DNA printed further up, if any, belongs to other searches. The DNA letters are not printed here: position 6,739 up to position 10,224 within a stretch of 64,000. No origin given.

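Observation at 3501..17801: Tandem array of three GGDEF-STAND NTPase-TPR paralogs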

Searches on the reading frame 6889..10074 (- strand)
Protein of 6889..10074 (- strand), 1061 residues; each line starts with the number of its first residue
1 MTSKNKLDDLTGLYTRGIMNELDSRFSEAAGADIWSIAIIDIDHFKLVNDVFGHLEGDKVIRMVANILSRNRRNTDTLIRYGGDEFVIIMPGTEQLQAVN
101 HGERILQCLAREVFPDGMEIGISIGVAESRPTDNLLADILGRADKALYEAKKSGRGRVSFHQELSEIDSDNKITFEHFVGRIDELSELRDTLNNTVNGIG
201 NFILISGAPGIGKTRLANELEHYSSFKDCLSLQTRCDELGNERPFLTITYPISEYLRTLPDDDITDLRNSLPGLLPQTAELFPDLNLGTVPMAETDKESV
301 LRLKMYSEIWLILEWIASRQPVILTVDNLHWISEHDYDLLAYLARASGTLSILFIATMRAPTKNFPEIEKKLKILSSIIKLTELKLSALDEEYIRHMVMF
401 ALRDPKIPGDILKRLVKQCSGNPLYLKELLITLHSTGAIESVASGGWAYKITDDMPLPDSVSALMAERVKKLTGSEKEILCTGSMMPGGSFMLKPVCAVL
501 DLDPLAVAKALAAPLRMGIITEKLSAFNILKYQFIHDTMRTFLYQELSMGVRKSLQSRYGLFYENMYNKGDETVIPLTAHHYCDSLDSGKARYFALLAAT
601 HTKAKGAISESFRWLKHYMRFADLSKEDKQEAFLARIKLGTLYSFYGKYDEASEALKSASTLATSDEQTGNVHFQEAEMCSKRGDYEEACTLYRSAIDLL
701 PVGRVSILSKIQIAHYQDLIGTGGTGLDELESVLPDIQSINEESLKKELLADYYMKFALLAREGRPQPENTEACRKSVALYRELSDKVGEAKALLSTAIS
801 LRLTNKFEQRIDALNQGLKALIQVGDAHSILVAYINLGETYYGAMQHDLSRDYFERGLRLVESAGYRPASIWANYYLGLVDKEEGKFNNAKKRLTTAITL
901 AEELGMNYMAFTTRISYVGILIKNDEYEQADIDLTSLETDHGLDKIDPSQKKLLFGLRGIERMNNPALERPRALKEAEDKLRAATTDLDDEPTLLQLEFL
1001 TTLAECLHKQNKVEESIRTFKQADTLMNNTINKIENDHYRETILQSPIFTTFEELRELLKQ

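Call 9: search_protein_families(library=pfam, proteins=[window:6889-10074:-], max_evalue=0.01)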
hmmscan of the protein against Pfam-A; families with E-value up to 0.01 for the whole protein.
window:6889-10074:- (1061 aa): 19 families
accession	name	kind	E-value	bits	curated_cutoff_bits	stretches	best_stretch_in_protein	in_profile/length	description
PF00990.26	GGDEF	-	1.1e-35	123.3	23.8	1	7-156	3-160/161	Diguanylate cyclase, GGDEF domain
PF13191.12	AAA_16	-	5.1e-19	69.8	32.6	1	178-355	2-167/167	AAA ATPase domain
PF13424.12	TPR_12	-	1.8e-17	63.7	30.1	2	830-903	2-77/77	Tetratricopeptide repeat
PF07719.23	TPR_2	-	3.2e-12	46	27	0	672-701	3-32/34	Tetratricopeptide repeat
PF00515.34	TPR_1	-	5.4e-10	39.1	27.8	0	833-860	3-30/34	Tetratricopeptide repeat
PF13181.12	TPR_8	-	6.9e-08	32.5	25.7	0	637-663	5-31/34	Tetratricopeptide repeat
PF17874.7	TPR_MalT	-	7.2e-08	32.5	45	1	772-931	22-181/336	MalT-like TPR region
PF13176.12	TPR_7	-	3.7e-07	30.1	27.9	0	677-699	6-28/36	Tetratricopeptide repeat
PF25058.1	ARM_TT21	-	2.2e-06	28.2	27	1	593-692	8-116/155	Tetratricopeptide repeat protein 21 ARM repeat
PF13428.12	TPR_14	-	2.4e-05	25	23.5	0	675-701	6-32/44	Tetratricopeptide repeat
PF13414.12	TPR_11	-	0.00011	22.3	26.8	0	682-699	6-23/42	TPR repeat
PF04212.24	MIT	-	0.00072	20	30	0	674-700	8-34/66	MIT (microtubule interacting and transport) domain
PF14559.12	TPR_19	-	0.001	19.8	25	0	991-1023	21-51/68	Tetratricopeptide repeat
PF20720.3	nSTAND3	-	0.0022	18.2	27.2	1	201-223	18-40/155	Novel STAND NTPase 3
PF13401.12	AAA_22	-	0.0024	18.7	27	0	201-357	6-123/130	AAA domain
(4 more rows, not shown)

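Call 10: search_protein_families(library=ncbifam, proteins=[window:6889-10074:-], max_evalue=0.01)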
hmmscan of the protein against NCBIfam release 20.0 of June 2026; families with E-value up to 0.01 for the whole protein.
window:6889-10074:- (1061 aa): 32 families (the best 25 are shown)
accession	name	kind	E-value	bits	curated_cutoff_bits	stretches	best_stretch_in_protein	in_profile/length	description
NF007380.0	PRK09894.1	equivalog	1.1e-41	143.1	256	1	4-167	128-293/296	diguanylate cyclase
TIGR00254.1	GGDEF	domain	2.7e-40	137.8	37.4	1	7-160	7-166/168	diguanylate cyclase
NF007135.0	PRK09581.1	equivalog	4.3e-37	128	474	1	8-160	295-454/457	PleD family two-component system response regulator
NF038266.1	diguan_SiaD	equivalog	1.8e-35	122.6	290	1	6-158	95-252/252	biofilm regulation diguanylate cyclase SiaD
NF041606.1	dguan_cyc_DgcA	equivalog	2.1e-30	105.8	370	1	33-160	208-338/340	diguanylate cyclase DgcA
NF051473.1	DigCycDgcsShew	equivalog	1.9e-28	99.7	400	1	3-156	133-286/291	diguanylate cyclase DgcS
TIGR03903.1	TOMM_kin_cyc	equivalog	5.2e-27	94.1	705.75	1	176-631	481-930/1267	TOMM system kinase/cyclase fusion protein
NF007423.1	PRK09966.1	equivalog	1.2e-26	93.5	325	1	4-151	238-390/390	diguanylate cyclase DgcN/YfiN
NF047654.1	DiguCycDgcRLepto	equivalog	2.1e-26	92.5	500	1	7-158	135-293/295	diguanylate cyclase DgcR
NF011955.1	PRK15426.1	equivalog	4.6e-25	87.8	408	1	8-162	401-562/564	cellulose biosynthesis regulator diguanylate cyclase DgcQ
NF040885.1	diguan_DgcJ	equivalog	1.1e-24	87.1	500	1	4-154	340-489/493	diguanylate cyclase DgcJ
NF007298.0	PRK09776.1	equivalog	3.1e-24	85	1135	1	8-163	687-847/1111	diguanylate cyclase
NF007599.0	PRK10245.1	equivalog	6.9e-22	77.4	402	1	8-158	213-367/371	diguanylate cyclase AdrA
NF007474.0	PRK10060.1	equivalog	3e-21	75.3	782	1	6-159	238-393/663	cyclic di-GMP phosphodiesterase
NF045675.1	PhdiestaseDibA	equivalog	5.5e-21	74.6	980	1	7-164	205-368/623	phosphodiesterase DibA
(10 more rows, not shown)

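Call 11: search_protein_families(library=padloc, proteins=[window:6889-10074:-], max_evalue=0.01)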
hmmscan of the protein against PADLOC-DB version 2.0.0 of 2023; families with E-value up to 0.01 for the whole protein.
window:6889-10074:- (1061 aa): 3 families
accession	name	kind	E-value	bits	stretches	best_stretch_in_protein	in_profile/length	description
PDLC01169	TPR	-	1.9e-05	22.2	1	773-863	131-220/252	TPR repeats containing protein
PDLC05079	PDC-S73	-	0.0061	13.4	0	201-221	192-212/752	-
PDLC00915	TRIP13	-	0.008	13.6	0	187-222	50-85/302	TRIP13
